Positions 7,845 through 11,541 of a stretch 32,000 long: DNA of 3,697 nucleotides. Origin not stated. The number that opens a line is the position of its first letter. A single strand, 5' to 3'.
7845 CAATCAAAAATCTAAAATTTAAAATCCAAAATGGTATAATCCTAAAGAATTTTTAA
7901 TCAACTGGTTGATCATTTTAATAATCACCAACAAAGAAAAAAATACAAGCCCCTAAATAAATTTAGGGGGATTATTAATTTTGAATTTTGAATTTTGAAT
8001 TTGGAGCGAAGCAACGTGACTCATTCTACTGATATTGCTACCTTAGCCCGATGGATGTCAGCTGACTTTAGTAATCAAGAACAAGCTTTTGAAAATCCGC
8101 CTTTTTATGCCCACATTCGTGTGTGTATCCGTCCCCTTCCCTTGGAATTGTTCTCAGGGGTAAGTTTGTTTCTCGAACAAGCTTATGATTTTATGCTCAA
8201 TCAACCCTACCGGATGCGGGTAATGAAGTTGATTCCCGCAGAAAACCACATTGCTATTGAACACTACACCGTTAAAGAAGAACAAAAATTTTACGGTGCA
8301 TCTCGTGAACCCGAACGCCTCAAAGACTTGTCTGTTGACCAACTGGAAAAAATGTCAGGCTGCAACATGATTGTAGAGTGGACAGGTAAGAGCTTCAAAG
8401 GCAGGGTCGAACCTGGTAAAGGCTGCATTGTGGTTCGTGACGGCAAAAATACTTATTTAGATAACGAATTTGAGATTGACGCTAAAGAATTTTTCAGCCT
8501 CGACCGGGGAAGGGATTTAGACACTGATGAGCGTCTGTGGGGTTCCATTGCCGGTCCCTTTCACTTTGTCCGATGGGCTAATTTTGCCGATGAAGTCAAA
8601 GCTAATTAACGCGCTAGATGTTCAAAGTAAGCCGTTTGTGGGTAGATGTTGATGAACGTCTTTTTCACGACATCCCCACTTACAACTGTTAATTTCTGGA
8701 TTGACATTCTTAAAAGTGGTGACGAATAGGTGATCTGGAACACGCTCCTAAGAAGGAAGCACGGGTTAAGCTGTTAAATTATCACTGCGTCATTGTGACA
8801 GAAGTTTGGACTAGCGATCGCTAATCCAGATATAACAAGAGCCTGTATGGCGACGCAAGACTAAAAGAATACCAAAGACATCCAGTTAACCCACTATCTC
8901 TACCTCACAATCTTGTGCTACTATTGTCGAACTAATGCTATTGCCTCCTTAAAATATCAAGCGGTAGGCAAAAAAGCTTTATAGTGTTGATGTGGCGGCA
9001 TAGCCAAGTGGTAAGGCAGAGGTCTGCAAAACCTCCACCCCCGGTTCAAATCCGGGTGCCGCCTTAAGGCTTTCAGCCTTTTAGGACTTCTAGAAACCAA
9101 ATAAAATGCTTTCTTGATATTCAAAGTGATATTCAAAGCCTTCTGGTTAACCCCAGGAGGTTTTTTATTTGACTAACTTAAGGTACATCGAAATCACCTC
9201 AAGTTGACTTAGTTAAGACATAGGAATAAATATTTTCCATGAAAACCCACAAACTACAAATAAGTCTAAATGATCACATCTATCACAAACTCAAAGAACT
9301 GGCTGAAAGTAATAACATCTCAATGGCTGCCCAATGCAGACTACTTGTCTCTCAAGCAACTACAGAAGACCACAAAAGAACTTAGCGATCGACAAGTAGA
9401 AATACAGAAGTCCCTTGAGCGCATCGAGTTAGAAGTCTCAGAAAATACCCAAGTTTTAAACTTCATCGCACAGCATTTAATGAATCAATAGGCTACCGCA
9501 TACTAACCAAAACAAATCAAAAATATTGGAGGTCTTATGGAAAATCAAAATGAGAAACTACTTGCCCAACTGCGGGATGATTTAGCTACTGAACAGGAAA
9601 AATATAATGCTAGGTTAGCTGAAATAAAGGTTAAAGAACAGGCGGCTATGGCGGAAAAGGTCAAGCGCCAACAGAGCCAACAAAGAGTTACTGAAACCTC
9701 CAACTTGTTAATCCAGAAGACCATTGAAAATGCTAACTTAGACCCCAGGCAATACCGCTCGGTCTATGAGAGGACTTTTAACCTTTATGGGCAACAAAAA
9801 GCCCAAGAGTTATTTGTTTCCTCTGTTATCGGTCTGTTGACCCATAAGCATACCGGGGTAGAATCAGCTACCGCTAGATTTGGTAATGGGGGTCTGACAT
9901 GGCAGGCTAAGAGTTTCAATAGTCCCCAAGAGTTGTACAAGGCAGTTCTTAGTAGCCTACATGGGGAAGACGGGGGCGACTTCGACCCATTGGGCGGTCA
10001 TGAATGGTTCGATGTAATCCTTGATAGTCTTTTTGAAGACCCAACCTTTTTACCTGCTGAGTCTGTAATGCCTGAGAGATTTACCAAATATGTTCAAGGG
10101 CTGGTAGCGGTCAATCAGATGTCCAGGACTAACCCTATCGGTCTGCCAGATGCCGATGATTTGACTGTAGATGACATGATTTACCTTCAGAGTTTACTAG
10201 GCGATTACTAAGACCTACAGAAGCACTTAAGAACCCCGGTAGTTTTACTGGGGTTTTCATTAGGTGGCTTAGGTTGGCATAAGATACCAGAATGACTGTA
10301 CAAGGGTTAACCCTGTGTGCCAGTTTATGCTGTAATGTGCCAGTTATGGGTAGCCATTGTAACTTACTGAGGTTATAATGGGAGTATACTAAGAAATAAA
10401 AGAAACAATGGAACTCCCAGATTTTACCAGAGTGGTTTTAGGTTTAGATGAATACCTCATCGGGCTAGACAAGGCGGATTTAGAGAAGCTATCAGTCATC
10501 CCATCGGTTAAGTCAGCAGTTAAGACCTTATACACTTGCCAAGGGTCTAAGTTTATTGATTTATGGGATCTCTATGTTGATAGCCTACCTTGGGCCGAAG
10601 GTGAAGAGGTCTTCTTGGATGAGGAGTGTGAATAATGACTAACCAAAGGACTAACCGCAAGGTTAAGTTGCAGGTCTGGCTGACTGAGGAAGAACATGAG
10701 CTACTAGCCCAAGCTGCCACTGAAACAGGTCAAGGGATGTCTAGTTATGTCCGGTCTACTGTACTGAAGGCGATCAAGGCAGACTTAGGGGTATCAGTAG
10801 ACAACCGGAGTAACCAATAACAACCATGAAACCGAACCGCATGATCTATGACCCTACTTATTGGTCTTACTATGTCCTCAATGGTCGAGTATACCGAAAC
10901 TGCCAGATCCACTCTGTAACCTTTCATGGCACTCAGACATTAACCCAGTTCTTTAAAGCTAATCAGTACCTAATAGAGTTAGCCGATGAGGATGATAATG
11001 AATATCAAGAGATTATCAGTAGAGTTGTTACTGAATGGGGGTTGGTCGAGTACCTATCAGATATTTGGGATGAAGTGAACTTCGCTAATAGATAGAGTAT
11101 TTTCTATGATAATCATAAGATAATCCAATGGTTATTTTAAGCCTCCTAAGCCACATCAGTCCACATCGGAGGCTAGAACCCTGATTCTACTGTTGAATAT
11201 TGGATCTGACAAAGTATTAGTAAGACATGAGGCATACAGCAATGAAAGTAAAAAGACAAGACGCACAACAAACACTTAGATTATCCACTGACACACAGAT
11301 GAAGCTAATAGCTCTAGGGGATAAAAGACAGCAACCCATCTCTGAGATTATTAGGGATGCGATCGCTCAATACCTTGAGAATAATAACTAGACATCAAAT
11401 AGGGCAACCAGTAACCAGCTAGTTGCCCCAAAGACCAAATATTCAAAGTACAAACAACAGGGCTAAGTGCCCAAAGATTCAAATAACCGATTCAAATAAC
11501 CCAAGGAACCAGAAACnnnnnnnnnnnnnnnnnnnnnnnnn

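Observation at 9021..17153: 8.1-kb tRNA-Cys-integrated element with a phage-satellite (PICI/P4-like) layout and no structural or conjugation genes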

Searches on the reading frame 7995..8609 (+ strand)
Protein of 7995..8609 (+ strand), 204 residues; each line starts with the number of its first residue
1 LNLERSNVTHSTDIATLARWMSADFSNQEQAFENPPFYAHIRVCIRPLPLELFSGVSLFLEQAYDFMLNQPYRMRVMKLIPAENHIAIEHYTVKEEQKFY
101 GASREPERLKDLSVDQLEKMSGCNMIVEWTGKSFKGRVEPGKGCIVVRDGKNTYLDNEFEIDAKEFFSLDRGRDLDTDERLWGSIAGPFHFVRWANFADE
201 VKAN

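Call 5: search_protein_families(library=pfam, max_evalue=0.1, proteins=[window:7995-8609:+])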
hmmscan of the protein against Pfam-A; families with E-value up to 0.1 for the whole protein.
window:7995-8609:+ (204 aa): 1 family
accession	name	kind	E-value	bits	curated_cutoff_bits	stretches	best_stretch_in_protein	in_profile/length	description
PF06206.17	CpeT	-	1.8e-72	243.4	21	1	16-193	1-181/181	CpeT/CpcT family (DUF1001)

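Call 8: find_encoding_contigs(protein=window:7995-8609:+, flank=10000, max_places=10)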
Protein window:7995-8609:+ (204 aa): no gene with exactly this product is on record in the collection.

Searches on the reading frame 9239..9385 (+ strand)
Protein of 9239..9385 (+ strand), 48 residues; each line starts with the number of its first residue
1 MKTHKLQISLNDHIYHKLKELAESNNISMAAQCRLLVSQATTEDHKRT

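Call 4: search_protein_families(library=pfam, max_evalue=0.1, proteins=[window:9239-9385:+])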
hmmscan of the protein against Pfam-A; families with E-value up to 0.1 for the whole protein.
window:9239-9385:+ (48 aa): 7 families
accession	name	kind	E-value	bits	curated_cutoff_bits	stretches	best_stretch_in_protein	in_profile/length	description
PF22513.2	FitA-like_RHH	-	0.001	19.4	27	1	10-40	8-38/39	Antitoxin FitA-like, ribbon-helix-helix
PF07878.17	RHH_5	-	0.0029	17.7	26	1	7-40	5-38/43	CopG-like RHH_1 or ribbon-helix-helix domain, RHH_5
PF13467.12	RHH_4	-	0.037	14.5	25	1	7-37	14-44/67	Ribbon-helix-helix domain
PF01402.27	RHH_1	-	0.045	14.2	20.5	1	6-30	2-26/39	Ribbon-helix-helix protein, copG family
PF11020.14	DUF2610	-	0.048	14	21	1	16-41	55-80/81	Domain of unknown function (DUF2610)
PF19891.5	DUF6364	-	0.057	14.3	27.3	1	3-29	2-28/70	Family of unknown function (DUF6364)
PF03670.18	UPF0184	-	0.088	13.7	21.5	1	11-38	49-71/83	Uncharacterised protein family (UPF0184)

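Call 6: search_protein_families(library=phrogs, max_evalue=0.01, proteins=[window:9239-9385:+])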
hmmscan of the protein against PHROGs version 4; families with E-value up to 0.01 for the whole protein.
window:9239-9385:+ (48 aa): 3 families
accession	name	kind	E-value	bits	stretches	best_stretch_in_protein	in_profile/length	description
phrog_3180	-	transcription regulation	0.0013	19.6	1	8-30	10-32/50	Arc-like repressor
phrog_795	-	other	0.0055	18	1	10-45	24-59/116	partition protein ATPase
phrog_11115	-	unknown function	0.0077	17.6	1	6-36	55-85/90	-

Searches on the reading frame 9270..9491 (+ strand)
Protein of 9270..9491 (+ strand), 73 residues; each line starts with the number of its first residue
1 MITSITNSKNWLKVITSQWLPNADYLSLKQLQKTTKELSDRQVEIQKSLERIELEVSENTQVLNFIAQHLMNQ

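Call 5: search_protein_families(library=pfam, max_evalue=0.1, proteins=[window:9270-9491:+])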
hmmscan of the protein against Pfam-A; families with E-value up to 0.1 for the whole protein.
window:9270-9491:+ (73 aa): 3 families
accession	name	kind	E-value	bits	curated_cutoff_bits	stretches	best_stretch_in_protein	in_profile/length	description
PF12795.12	MscS_porin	-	0.0034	17.5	34.4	1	28-72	94-138/238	Mechanosensitive ion channel porin domain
PF10241.14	KxDL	-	0.014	16.1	27.2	1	27-70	21-64/86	Uncharacterized conserved protein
PF19111.5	DUF5798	-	0.047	14.3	27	1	25-68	21-64/89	Family of unknown function (DUF5798)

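Call 7: search_protein_families(library=phrogs, max_evalue=0.01, proteins=[window:9270-9491:+])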
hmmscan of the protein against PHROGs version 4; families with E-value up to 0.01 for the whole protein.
window:9270-9491:+ (73 aa): 2 families
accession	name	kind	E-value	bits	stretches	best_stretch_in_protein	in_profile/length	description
phrog_33871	-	unknown function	0.0068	17.3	1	26-58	46-78/154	-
phrog_7325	-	transcription regulation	0.0092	17.1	0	29-72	25-68/151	CopG-like transcriptional repressor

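Call 23: find_encoding_contigs(protein=window:9270-9491:+, flank=10000, max_places=10)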
Protein window:9270-9491:+ (73 aa): 7 contigs read that carry it; 3 places shown.
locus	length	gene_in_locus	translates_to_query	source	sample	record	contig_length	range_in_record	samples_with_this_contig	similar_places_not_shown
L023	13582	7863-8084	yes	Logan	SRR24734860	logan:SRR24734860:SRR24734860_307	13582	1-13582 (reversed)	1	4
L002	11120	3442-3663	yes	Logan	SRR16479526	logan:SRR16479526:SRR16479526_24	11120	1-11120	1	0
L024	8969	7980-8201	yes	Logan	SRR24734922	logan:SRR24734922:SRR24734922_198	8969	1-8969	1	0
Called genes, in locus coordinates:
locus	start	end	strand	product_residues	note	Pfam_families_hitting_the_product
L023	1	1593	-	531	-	?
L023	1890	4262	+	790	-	-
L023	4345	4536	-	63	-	-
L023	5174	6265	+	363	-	PF00291:PALP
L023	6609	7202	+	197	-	PF06206:CpeT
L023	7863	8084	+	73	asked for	-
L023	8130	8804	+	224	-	-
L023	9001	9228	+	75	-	-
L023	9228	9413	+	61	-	PF21983:NikA-like (weak)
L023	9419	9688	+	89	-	-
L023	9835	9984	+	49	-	-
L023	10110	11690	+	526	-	PF05272:VapE-like_dom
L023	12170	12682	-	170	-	-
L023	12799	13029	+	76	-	-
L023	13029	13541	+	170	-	-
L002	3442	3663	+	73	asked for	-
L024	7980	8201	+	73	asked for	-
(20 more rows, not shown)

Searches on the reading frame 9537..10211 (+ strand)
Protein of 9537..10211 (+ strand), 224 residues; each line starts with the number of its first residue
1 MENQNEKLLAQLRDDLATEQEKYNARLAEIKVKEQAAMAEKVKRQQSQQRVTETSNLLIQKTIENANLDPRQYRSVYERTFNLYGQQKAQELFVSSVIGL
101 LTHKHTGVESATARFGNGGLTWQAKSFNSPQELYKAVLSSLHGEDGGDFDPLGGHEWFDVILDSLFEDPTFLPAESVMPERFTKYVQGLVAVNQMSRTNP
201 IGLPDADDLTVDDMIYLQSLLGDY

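Call 4: search_protein_families(library=pfam, max_evalue=0.1, proteins=[window:9537-10211:+])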
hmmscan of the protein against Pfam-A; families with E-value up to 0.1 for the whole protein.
window:9537-10211:+ (224 aa): 0 families

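Call 6: search_protein_families(library=phrogs, max_evalue=0.01, proteins=[window:9537-10211:+])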
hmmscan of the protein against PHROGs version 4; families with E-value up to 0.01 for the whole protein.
window:9537-10211:+ (224 aa): 0 families

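Call 43: find_homologous_proteins(query=window:9537-10211:+)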
Query window:9537-10211:+ (224 aa): 7 proteins with E <= 0.001 among 486 candidates.
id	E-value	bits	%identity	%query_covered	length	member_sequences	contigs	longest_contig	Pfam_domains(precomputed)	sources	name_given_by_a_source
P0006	1.9e-143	493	100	100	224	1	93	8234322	-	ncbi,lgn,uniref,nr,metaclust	ncbi:hypothetical protein [Nostoc punctiforme]|uniref:Uncharacterized protein n=1 Tax=Nostoc punctif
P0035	2.0e-99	349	71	97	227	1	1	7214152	-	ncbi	ncbi:hypothetical protein ACWATR_27420 [Nostoc sp. UIC 10890]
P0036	7.0e-93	328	66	99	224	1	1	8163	-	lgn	-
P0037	1.0e-89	318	71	90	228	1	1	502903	-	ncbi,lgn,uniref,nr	ncbi:hypothetical protein [Nostoc sp. ChiVER01]|uniref:hypothetical protein n=1 Tax=Nostoc sp. ChiVE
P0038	2.0e-65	238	52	99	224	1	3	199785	-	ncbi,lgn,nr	ncbi:MAG: hypothetical protein RMX96_13860 [Nostoc sp. ChiSLP02]|nr:hypothetical protein [Nostoc sp.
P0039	7.3e-59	217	49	98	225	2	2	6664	-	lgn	-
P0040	1.5e-56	209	46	100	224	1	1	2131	-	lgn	-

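Call 46: search_protein_families(library=pfam, max_evalue=0.01, proteins=[P0042, P0043, P0044, P0045, P0046, P0058, P0065, P0068, P0076, P0078])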
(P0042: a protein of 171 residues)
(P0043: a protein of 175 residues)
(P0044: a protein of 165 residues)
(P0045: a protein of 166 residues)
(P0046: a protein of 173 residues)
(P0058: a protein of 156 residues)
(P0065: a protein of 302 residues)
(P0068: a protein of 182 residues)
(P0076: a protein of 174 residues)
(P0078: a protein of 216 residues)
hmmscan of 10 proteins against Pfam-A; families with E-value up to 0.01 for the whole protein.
P0042 (171 aa): 0 families

P0043 (175 aa): 0 families

P0044 (165 aa): 0 families

P0045 (166 aa): 0 families

P0046 (173 aa): 0 families

P0058 (156 aa): 0 families

P0065 (302 aa): 0 families

P0068 (182 aa): 0 families

P0076 (174 aa): 0 families

P0078 (216 aa): 0 families

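Call 72: search_protein_families(library=padloc, max_evalue=0.01, proteins=[window:9537-10211:+])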
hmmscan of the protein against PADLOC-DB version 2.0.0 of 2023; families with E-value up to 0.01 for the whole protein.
window:9537-10211:+ (224 aa): 0 families

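Call 73: search_protein_families(library=ncbifam, max_evalue=0.01, proteins=[window:9537-10211:+])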
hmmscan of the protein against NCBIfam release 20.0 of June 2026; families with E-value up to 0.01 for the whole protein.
window:9537-10211:+ (224 aa): 0 families

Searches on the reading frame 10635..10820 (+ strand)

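Call 4: search_protein_families(library=pfam, max_evalue=0.1, proteins=[window:10635-10820:+])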
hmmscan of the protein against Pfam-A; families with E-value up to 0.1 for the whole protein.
window:10635-10820:+ (61 aa): 5 families
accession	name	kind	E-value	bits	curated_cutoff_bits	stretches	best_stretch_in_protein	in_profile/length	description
PF21983.2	NikA-like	-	4.7e-07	30.3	27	1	7-45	2-40/72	Mobilization protein NikA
PF19807.5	DUF6290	-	0.00026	21.6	27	1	14-50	6-42/72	Family of unknown function (DUF6290)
PF16777.11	RHH_7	-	0.00038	21.2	27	1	8-48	29-70/74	Transcriptional regulator, RHH-like, CopG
PF08681.18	TacA1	-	0.0011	19.3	21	1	12-46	2-36/80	Antitoxin TacA 1-like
PF09386.16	ParD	-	0.079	13.8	27.3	1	11-48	3-40/80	Antitoxin ParD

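Call 6: search_protein_families(library=phrogs, max_evalue=0.01, proteins=[window:10635-10820:+])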
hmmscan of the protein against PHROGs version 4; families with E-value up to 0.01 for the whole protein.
window:10635-10820:+ (61 aa): 0 families

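Call 46: search_protein_families(library=pfam, max_evalue=0.01, proteins=[P0042, P0043, P0044, P0045, P0046, P0058, P0065, P0068, P0076, P0078])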
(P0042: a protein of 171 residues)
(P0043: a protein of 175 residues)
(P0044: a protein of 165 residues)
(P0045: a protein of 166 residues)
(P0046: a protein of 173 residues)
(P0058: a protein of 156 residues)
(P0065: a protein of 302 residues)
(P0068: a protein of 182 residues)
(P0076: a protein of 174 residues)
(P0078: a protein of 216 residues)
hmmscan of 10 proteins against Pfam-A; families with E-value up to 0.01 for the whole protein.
P0042 (171 aa): 0 families

P0043 (175 aa): 0 families

P0044 (165 aa): 0 families

P0045 (166 aa): 0 families

P0046 (173 aa): 0 families

P0058 (156 aa): 0 families

P0065 (302 aa): 0 families

P0068 (182 aa): 0 families

P0076 (174 aa): 0 families

P0078 (216 aa): 0 families

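Call 72: search_protein_families(library=padloc, max_evalue=0.01, proteins=[window:10635-10820:+])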
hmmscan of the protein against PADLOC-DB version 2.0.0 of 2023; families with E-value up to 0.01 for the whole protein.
window:10635-10820:+ (61 aa): 0 families

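Call 73: search_protein_families(library=ncbifam, max_evalue=0.01, proteins=[window:10635-10820:+])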
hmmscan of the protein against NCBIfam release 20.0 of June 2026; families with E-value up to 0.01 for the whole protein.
window:10635-10820:+ (61 aa): 3 families
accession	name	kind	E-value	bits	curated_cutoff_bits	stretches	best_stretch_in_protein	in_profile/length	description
NF041264.1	MobA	equivalog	0.00084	19.8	80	1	8-45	3-40/91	plasmid mobilization protein MobA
NF046040.1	RelB_antitoxin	equivalog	0.0017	18.6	50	1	15-47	4-36/69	type II toxin-antitoxin system RelB family antitoxin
NF041418.1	MbpA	equivalog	0.0045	16.8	90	1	10-45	3-38/93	mobilization protein MbpA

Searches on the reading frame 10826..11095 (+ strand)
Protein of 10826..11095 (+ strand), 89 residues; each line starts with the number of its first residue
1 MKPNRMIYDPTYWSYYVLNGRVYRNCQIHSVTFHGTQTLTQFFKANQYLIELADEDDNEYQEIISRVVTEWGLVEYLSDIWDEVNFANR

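Call 4: search_protein_families(library=pfam, max_evalue=0.1, proteins=[window:10826-11095:+])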
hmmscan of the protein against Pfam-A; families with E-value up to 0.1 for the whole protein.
window:10826-11095:+ (89 aa): 1 family
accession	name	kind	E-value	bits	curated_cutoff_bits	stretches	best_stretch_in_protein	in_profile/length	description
PF21766.3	Dit_C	-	0.054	13.6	27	1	24-85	54-116/165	Dit, C-terminal domain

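Call 6: search_protein_families(library=phrogs, max_evalue=0.01, proteins=[window:10826-11095:+])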
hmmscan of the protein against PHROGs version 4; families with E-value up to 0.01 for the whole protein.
window:10826-11095:+ (89 aa): 0 families

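Call 46: search_protein_families(library=pfam, max_evalue=0.01, proteins=[P0042, P0043, P0044, P0045, P0046, P0058, P0065, P0068, P0076, P0078])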
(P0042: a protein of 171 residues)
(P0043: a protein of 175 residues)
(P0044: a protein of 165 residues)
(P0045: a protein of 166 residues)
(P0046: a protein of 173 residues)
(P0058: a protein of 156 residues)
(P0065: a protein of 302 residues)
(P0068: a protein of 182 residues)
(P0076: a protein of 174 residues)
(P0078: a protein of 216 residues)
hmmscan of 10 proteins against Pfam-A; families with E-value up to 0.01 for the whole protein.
P0042 (171 aa): 0 families

P0043 (175 aa): 0 families

P0044 (165 aa): 0 families

P0045 (166 aa): 0 families

P0046 (173 aa): 0 families

P0058 (156 aa): 0 families

P0065 (302 aa): 0 families

P0068 (182 aa): 0 families

P0076 (174 aa): 0 families

P0078 (216 aa): 0 families

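Call 72: search_protein_families(library=padloc, max_evalue=0.01, proteins=[window:10826-11095:+])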
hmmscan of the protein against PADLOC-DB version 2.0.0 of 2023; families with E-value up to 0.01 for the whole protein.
window:10826-11095:+ (89 aa): 0 families

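Call 73: search_protein_families(library=ncbifam, max_evalue=0.01, proteins=[window:10826-11095:+])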
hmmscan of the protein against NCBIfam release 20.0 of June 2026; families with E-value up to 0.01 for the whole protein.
window:10826-11095:+ (89 aa): 0 families

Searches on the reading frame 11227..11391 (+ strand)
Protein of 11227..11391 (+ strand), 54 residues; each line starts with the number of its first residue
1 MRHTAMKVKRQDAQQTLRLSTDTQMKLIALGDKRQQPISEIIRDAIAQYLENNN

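Call 4: search_protein_families(library=pfam, max_evalue=0.1, proteins=[window:11227-11391:+])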
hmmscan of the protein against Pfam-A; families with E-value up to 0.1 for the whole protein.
window:11227-11391:+ (54 aa): 1 family
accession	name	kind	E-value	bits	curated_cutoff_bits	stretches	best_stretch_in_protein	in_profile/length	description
PF01402.27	RHH_1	-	8.5e-05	22.8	20.5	1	32-51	19-38/39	Ribbon-helix-helix protein, copG family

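Call 6: search_protein_families(library=phrogs, max_evalue=0.01, proteins=[window:11227-11391:+])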
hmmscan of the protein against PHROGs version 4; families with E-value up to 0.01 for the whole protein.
window:11227-11391:+ (54 aa): 3 families
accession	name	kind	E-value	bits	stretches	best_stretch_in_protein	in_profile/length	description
phrog_876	-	transcription regulation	0.00093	19.8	1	9-53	59-108/239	transcriptional repressor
phrog_582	-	transcription regulation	0.0035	18.6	1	5-53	50-98/105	Arc-like repressor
phrog_7325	-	transcription regulation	0.0092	17.1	0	22-53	66-97/151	CopG-like transcriptional repressor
